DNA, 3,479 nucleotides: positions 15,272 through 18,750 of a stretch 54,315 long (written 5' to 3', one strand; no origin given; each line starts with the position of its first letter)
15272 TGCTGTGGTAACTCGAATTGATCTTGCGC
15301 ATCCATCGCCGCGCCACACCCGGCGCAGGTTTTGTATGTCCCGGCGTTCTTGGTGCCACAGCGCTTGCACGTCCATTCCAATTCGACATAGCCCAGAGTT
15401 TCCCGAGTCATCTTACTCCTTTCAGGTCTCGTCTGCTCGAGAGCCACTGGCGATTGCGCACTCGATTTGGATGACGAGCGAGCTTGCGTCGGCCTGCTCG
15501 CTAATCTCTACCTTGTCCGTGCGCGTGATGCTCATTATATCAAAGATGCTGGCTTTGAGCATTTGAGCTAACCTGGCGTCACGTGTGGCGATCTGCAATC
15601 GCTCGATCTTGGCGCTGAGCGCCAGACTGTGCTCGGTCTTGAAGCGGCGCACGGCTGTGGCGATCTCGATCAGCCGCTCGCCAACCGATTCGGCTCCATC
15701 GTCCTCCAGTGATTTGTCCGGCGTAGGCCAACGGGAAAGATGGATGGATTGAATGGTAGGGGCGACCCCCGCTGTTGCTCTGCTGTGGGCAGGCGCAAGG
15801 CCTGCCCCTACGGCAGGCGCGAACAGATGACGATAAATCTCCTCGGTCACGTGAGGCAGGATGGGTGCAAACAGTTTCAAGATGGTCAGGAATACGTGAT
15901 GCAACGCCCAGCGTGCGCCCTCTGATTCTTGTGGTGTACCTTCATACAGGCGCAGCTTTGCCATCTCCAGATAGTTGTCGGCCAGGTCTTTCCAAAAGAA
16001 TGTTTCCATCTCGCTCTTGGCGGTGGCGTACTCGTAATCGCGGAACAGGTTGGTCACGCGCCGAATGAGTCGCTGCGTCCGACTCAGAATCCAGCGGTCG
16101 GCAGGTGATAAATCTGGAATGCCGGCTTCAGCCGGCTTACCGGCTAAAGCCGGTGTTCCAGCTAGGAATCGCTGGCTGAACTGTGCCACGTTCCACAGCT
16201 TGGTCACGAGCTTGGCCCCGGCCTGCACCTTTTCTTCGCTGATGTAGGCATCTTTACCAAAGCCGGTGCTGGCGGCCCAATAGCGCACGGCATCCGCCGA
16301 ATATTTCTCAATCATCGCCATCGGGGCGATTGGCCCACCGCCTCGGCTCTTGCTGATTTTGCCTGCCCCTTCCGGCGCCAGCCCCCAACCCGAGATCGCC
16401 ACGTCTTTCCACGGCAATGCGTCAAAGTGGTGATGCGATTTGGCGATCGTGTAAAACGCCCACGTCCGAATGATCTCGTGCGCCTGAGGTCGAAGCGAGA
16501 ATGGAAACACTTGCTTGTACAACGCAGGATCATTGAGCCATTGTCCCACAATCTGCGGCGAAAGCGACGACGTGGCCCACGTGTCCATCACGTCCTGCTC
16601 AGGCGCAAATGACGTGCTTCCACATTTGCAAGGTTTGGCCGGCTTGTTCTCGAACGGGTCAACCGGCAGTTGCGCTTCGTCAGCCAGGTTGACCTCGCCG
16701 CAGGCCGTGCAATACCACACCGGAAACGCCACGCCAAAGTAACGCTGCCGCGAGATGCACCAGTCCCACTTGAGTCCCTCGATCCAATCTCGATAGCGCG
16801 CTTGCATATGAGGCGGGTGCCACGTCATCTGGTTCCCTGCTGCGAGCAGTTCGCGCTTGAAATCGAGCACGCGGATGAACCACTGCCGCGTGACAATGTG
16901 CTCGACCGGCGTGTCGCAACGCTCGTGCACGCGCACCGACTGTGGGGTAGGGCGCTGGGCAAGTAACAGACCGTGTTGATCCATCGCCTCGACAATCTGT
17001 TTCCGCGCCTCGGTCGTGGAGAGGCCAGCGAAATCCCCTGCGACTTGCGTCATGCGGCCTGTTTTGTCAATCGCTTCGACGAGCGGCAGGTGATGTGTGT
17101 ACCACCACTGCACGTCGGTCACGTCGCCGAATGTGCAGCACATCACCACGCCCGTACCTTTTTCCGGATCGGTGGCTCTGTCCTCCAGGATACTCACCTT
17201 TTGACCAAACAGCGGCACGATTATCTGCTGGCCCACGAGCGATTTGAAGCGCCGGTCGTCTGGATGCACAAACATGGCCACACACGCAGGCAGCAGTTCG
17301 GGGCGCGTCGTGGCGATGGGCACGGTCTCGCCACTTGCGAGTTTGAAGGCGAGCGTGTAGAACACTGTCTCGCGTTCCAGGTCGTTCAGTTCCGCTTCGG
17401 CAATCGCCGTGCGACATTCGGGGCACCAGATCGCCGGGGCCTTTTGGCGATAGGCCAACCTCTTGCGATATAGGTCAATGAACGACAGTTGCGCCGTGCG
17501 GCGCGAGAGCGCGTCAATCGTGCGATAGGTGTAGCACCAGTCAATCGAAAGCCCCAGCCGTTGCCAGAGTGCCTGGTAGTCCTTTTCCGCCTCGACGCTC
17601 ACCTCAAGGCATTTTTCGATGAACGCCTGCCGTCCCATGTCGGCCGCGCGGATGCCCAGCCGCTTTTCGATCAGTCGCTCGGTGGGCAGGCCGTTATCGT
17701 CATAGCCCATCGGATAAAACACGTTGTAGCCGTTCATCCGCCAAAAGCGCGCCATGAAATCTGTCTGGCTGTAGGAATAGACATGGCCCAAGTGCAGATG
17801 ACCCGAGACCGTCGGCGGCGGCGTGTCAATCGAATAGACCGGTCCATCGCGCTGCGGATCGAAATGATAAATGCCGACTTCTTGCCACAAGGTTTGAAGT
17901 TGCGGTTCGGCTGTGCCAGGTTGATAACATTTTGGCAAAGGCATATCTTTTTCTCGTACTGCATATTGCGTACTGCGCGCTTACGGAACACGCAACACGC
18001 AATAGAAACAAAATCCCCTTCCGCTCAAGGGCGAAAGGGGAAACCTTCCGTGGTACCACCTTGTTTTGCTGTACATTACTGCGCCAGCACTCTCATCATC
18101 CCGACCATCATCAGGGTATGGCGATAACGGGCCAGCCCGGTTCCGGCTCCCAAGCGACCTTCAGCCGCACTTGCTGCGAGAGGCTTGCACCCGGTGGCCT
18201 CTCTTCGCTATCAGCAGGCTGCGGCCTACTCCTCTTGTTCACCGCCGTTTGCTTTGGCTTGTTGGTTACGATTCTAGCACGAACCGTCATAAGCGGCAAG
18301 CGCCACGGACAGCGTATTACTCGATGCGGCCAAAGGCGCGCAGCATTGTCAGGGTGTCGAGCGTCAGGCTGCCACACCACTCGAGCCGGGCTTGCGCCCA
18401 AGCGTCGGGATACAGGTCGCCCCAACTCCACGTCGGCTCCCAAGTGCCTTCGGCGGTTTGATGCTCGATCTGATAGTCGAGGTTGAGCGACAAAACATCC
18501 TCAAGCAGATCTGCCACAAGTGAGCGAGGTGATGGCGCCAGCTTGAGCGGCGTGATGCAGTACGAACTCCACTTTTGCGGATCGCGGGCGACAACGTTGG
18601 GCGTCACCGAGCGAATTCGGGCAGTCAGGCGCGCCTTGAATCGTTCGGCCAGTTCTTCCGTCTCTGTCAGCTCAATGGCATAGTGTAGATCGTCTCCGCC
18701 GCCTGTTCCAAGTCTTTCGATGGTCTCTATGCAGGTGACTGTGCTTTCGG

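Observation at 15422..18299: T-box riboswitch on a second ValS-like aaRS while canonical valS 2.7 kb away has none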

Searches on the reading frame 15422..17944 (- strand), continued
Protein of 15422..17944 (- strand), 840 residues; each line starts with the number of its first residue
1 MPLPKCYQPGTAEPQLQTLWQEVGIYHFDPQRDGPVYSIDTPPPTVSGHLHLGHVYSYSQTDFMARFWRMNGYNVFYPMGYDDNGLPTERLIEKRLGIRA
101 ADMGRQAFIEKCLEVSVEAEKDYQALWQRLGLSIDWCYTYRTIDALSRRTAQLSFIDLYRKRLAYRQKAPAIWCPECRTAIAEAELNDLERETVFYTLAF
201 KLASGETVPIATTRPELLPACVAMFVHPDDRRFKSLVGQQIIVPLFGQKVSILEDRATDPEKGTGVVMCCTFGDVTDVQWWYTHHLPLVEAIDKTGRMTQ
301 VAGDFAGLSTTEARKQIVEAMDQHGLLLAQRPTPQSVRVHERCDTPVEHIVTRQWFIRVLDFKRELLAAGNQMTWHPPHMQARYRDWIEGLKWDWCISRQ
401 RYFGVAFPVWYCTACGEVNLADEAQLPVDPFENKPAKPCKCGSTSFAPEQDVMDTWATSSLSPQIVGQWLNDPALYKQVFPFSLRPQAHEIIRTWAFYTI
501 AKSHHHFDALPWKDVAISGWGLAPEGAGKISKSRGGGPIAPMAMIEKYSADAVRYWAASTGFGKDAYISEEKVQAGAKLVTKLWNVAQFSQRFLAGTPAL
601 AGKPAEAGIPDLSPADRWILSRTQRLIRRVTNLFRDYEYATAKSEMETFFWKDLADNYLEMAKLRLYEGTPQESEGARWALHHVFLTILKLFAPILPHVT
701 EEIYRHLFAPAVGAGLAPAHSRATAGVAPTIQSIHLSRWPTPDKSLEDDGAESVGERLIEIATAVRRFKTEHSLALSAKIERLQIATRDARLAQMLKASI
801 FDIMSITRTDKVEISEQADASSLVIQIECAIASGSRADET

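Call 58: search_solved_structures(query=window:15422-17944:-, max_evalue=1e-30, show_alignments=1)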
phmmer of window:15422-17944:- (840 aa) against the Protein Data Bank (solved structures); distinct sequences matched with E-value up to 1e-30: 14.
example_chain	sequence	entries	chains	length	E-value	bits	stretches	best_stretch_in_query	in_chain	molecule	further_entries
1gax_A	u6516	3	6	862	1.1e-96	327.6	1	1-708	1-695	VALYL-TRNA SYNTHETASE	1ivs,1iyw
1ile_A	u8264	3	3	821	7.5e-68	232.3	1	259-754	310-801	ISOLEUCYL-TRNA SYNTHETASE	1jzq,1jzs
8c9e_A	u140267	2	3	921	1.7e-64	221.2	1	250-707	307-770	Isoleucine--tRNA ligase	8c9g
8c9f_A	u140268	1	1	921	5.4e-62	212.9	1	250-707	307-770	Isoleucine--tRNA ligase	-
8c8v_A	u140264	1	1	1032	1.9e-60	207.8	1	253-719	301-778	Isoleucine--tRNA ligase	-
8c8u_A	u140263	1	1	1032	1.9e-60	207.8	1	253-719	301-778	Isoleucine--tRNA ligase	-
8c9d_A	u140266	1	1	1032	3.9e-60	206.8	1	253-719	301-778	Isoleucine--tRNA ligase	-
8c8w_A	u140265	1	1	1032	6.9e-58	199.3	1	253-719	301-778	Isoleucine--tRNA ligase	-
1ffy_A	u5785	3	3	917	1.9e-57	197.9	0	257-707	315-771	ISOLEUCYL-TRNA SYNTHETASE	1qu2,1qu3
9wqs_A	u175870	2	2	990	2.7e-52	180.8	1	254-794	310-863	Isoleucine--tRNA ligase, cytoplasmic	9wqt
7d5c_A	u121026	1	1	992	2.8e-52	180.7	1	254-794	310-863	Isoleucine--tRNA ligase, cytoplasmic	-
8wnd_A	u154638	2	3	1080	4.1e-52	180.2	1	254-794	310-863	isoleucine--tRNA ligase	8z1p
9w01_B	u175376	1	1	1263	1.5e-50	175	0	251-708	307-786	Isoleucine--tRNA ligase, cytoplasmic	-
6ldk_A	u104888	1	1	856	2e-48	168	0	290-762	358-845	Isoleucine--tRNA ligase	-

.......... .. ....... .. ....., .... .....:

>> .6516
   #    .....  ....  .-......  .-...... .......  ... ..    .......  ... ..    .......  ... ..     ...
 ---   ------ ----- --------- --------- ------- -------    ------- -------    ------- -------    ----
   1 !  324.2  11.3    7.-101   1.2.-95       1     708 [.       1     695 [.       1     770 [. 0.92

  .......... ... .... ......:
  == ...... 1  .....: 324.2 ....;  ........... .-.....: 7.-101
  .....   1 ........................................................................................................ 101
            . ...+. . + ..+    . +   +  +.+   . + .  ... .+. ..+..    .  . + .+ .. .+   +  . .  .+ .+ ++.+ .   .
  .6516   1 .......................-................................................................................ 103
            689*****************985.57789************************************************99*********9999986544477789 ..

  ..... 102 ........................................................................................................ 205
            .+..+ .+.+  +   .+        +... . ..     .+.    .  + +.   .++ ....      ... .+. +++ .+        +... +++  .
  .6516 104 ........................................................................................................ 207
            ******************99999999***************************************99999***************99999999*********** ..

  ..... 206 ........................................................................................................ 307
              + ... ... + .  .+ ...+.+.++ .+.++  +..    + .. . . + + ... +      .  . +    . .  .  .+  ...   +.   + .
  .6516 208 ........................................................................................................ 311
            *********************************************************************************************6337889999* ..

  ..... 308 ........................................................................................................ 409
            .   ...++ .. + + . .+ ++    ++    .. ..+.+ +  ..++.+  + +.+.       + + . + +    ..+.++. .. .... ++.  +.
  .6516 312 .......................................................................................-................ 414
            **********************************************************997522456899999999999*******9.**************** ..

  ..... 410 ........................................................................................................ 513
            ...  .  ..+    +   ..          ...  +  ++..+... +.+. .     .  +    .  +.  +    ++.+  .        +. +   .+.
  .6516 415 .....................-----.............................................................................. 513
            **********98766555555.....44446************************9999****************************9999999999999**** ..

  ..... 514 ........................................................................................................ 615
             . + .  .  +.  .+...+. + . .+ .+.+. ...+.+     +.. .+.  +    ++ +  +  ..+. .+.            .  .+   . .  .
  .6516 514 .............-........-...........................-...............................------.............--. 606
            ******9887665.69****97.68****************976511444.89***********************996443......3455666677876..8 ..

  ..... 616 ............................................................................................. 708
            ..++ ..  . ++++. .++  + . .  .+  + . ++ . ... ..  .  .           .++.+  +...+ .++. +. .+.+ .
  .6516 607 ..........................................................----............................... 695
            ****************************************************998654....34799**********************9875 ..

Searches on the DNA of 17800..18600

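Call 5: search_rna_families(source=window, start=17800, end=18600, threshold=evalue, max_evalue=10, show_alignments=5)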
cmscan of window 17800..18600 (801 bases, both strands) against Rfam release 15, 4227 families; matches with E-value up to 10: 3.
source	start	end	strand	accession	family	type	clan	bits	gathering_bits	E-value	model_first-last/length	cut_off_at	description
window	18024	18251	-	RF00230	T-box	Cis-reg; leader;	-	80.2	93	1.2e-17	1-219/219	no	T-box leader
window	17948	18014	-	RF03394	mir-2574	Gene; miRNA;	-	19.6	90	0.36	1-68/68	no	mir-2574 microRNA precursor family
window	17943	18014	-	RF03566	mir-4875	Gene; miRNA;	-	17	90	2.5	1-73/73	no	mir-4875 microRNA precursor family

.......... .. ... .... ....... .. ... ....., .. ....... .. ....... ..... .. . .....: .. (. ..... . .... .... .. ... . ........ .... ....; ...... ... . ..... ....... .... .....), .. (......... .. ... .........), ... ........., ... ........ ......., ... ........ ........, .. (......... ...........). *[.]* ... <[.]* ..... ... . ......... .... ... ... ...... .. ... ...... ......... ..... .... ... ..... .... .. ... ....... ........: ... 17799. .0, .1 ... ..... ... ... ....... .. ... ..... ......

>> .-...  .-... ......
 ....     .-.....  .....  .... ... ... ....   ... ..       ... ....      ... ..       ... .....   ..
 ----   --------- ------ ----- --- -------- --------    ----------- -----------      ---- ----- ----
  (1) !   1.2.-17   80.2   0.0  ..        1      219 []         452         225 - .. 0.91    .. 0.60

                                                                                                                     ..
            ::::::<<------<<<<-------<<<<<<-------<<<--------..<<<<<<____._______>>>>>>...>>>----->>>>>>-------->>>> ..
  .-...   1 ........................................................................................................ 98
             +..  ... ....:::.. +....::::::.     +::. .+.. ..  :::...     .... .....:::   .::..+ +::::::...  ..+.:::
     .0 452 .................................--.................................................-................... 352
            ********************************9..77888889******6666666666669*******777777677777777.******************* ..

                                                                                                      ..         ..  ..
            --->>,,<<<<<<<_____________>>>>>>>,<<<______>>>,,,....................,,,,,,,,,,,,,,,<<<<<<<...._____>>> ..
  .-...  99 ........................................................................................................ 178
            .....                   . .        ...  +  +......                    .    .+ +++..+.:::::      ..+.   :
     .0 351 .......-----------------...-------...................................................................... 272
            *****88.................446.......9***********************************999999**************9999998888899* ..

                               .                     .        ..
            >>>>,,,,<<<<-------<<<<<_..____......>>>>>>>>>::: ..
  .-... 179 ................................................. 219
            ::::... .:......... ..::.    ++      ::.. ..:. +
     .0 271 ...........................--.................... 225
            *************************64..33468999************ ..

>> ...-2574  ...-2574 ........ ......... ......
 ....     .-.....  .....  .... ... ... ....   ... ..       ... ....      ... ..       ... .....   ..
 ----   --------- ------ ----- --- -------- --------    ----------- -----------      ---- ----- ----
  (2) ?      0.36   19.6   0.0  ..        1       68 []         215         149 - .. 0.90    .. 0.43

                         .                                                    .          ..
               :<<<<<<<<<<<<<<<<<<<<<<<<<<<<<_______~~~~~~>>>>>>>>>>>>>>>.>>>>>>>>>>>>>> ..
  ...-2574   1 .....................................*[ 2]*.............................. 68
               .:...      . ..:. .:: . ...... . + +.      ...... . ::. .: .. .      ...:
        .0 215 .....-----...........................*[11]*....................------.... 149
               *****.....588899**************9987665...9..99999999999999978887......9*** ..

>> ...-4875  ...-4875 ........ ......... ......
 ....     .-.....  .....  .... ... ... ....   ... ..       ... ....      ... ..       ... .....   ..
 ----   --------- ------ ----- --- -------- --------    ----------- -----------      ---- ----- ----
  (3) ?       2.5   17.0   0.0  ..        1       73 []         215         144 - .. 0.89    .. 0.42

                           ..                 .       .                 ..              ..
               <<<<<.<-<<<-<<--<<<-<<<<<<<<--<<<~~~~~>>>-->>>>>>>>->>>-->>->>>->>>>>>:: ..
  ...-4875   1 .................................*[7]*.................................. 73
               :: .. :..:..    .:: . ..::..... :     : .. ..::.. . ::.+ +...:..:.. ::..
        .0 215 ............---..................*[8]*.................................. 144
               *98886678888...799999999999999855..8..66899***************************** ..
